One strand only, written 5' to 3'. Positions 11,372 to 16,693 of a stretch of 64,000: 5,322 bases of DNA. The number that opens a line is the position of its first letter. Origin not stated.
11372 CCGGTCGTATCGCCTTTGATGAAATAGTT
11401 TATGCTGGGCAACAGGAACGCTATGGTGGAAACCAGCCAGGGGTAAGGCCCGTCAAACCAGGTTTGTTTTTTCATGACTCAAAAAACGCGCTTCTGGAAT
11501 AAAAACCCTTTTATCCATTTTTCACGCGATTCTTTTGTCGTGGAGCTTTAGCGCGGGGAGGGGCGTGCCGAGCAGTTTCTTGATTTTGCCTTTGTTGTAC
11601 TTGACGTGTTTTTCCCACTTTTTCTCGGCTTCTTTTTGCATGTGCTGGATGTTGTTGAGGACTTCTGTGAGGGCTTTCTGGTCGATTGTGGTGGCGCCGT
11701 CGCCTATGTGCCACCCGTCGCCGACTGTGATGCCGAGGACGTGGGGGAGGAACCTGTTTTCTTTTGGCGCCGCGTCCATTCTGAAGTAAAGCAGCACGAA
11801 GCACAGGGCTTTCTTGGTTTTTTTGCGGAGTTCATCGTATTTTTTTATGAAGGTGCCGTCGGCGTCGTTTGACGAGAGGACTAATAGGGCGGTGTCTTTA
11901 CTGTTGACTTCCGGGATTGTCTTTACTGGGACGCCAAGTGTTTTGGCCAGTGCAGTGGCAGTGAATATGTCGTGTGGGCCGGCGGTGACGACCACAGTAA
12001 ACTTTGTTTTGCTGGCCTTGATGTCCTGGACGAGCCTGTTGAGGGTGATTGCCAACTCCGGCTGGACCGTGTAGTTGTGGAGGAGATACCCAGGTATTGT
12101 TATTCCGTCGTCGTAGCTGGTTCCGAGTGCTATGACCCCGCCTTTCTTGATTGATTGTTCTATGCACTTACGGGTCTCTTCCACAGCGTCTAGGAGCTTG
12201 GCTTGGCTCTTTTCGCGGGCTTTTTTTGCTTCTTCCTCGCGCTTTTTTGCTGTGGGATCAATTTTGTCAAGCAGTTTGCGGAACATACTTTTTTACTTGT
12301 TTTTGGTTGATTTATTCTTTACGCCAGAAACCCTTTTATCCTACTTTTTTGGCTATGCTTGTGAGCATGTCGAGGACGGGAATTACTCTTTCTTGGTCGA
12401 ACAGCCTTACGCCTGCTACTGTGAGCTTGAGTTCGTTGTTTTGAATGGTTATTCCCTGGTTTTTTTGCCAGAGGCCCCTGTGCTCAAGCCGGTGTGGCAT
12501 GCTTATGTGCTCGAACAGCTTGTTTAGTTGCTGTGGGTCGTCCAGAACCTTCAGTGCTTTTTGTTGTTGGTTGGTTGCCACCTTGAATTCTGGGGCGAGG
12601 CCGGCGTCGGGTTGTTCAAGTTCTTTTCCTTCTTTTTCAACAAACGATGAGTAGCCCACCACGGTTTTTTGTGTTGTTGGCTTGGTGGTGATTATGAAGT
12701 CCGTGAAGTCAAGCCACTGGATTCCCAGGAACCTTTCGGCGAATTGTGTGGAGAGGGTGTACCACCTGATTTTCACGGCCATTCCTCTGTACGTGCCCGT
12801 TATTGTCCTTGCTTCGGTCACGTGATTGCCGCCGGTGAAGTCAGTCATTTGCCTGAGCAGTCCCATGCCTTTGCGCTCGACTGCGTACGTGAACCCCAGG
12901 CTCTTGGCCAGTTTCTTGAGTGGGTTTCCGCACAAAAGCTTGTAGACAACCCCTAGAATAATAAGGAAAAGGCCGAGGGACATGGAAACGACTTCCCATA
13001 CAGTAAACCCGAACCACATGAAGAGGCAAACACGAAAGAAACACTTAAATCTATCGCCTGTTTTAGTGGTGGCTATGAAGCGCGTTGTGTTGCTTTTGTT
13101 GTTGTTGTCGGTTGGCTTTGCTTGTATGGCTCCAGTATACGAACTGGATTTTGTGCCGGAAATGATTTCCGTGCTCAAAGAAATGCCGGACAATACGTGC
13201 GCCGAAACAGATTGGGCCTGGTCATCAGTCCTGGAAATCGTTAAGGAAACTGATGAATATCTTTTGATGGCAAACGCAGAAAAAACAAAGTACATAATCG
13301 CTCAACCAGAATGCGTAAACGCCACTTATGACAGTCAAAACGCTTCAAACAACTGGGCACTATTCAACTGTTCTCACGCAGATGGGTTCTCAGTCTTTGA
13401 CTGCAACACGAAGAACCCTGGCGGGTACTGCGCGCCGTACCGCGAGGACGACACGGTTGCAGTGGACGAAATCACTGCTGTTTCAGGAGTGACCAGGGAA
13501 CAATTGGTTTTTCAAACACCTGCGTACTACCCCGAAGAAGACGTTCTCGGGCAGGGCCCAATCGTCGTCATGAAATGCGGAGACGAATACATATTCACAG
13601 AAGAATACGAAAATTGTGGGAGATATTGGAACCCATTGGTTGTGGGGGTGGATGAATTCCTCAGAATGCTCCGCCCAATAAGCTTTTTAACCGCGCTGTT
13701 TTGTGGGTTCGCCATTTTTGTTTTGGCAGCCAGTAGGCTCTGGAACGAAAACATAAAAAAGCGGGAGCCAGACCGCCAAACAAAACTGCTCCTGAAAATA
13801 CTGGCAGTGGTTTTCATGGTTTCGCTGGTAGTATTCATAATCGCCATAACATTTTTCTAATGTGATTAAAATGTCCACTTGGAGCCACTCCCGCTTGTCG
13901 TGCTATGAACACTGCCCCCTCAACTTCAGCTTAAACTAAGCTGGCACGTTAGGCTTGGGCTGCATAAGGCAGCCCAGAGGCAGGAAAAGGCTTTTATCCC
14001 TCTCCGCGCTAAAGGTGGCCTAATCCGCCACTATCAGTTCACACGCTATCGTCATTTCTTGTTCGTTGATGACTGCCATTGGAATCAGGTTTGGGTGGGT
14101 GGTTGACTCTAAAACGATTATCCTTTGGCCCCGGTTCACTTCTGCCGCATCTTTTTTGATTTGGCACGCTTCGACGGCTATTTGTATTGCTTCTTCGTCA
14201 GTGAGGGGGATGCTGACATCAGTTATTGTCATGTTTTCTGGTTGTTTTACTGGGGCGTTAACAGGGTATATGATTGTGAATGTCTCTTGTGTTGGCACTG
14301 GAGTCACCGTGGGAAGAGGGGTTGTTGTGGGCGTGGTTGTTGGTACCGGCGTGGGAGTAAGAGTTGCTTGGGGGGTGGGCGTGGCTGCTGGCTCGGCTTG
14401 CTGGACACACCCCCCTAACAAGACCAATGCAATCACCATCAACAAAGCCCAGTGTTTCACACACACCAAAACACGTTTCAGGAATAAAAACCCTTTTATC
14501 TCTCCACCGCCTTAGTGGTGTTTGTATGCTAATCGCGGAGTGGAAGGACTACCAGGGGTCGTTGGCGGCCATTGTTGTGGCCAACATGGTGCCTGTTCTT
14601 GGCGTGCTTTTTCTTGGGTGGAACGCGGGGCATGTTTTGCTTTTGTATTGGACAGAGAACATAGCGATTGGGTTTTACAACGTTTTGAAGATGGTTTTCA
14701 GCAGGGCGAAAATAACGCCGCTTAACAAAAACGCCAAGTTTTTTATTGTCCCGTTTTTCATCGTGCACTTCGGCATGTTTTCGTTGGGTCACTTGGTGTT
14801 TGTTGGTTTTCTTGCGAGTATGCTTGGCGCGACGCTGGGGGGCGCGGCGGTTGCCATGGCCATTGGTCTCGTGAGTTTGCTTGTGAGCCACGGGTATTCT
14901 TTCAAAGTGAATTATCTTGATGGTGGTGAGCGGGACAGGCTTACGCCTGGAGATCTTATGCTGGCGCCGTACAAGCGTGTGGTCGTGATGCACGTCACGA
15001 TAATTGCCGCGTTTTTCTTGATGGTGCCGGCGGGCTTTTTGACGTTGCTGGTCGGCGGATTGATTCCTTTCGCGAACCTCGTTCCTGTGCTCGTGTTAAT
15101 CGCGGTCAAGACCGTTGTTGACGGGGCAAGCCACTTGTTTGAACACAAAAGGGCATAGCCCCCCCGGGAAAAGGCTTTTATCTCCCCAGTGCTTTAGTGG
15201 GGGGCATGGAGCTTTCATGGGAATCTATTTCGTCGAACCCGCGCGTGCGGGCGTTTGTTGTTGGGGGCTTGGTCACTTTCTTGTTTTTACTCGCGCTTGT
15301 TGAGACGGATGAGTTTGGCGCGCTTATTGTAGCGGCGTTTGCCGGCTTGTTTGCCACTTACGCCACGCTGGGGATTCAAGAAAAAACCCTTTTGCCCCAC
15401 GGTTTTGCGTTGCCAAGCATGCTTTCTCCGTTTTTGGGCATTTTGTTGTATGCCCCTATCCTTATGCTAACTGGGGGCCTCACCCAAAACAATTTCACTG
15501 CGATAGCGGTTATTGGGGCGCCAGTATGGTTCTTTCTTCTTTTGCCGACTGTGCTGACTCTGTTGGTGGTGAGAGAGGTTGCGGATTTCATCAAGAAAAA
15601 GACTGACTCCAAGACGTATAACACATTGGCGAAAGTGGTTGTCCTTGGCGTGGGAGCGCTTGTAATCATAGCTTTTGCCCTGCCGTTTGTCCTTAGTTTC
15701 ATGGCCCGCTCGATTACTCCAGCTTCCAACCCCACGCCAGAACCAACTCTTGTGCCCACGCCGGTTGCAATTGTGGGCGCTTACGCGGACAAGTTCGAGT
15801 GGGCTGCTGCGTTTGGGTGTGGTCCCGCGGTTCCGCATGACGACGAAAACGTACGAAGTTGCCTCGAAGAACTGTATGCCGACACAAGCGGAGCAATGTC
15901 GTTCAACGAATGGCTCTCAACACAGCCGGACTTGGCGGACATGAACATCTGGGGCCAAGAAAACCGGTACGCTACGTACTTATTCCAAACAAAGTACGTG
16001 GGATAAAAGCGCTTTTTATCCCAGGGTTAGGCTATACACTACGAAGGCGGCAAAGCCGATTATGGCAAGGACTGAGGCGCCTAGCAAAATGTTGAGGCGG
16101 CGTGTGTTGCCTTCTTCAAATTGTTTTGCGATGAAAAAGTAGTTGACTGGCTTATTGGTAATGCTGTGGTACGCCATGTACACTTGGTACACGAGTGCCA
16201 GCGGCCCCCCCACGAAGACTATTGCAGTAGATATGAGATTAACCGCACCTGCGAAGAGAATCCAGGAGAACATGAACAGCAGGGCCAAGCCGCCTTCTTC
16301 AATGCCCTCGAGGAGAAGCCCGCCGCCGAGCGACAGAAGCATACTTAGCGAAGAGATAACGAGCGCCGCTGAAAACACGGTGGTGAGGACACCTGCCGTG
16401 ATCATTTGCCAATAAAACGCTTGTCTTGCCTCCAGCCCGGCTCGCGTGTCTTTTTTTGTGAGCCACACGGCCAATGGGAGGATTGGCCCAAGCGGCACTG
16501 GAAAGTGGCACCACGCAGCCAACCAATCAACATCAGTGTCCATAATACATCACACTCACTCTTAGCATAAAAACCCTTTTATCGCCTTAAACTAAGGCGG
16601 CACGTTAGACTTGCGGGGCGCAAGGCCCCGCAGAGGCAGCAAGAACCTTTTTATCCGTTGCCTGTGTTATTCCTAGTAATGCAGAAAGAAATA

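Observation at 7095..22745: Eight orphan copies of the promoter plus 5' end of a Cas4-like nuclease gene, all co-oriented upstream of the single intact gene, diverging mainly at synonymous sites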

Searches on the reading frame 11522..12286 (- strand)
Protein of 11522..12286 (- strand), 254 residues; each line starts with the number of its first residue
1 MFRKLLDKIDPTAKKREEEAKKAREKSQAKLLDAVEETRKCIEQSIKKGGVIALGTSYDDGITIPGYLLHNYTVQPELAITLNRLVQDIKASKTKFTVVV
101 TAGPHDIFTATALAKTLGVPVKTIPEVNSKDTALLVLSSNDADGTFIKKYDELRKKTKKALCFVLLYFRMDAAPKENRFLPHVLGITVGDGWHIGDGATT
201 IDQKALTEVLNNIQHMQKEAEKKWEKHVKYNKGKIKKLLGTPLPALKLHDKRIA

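Call 10: search_protein_families(library=pfam, proteins=[window:11522-12286:-], max_evalue=0.01)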
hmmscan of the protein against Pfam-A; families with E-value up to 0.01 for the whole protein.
window:11522-12286:- (254 aa): 1 family
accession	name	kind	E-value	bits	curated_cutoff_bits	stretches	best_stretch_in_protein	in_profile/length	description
PF07960.16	CBP4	-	0.0094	16.2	28.8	1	4-41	34-71/131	CBP4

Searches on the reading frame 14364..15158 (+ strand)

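Call 11: search_protein_families(library=pfam, proteins=[window:14364-15158:+], max_evalue=0.01)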
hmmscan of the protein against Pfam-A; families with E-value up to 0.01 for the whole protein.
window:14364-15158:+ (264 aa): 1 family
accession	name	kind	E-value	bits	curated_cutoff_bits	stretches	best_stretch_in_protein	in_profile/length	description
PF20108.4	DUF6498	-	7.8e-50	169.5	23.7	1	66-263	11-200/207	Family of unknown function (DUF6498)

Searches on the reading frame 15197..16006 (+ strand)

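Call 11: search_protein_families(library=pfam, proteins=[window:15197-16006:+], max_evalue=0.01)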
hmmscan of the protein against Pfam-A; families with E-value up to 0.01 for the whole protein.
window:15197-16006:+ (269 aa): 1 family
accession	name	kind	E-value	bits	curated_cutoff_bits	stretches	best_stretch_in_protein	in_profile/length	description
PF20303.3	YLATT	-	0.0034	17.7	26.7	0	130-197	20-83/107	YEATS-Like-Associating Three TM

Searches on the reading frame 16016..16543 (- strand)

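Call 11: search_protein_families(library=pfam, proteins=[window:16016-16543:-], max_evalue=0.01)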
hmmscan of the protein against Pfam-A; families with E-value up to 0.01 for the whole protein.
window:16016-16543:- (175 aa): 1 family
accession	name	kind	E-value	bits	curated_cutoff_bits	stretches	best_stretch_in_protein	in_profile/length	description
PF09685.15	DUF4870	-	0.0023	18.3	25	1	12-140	14-105/107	Domain of unknown function (DUF4870)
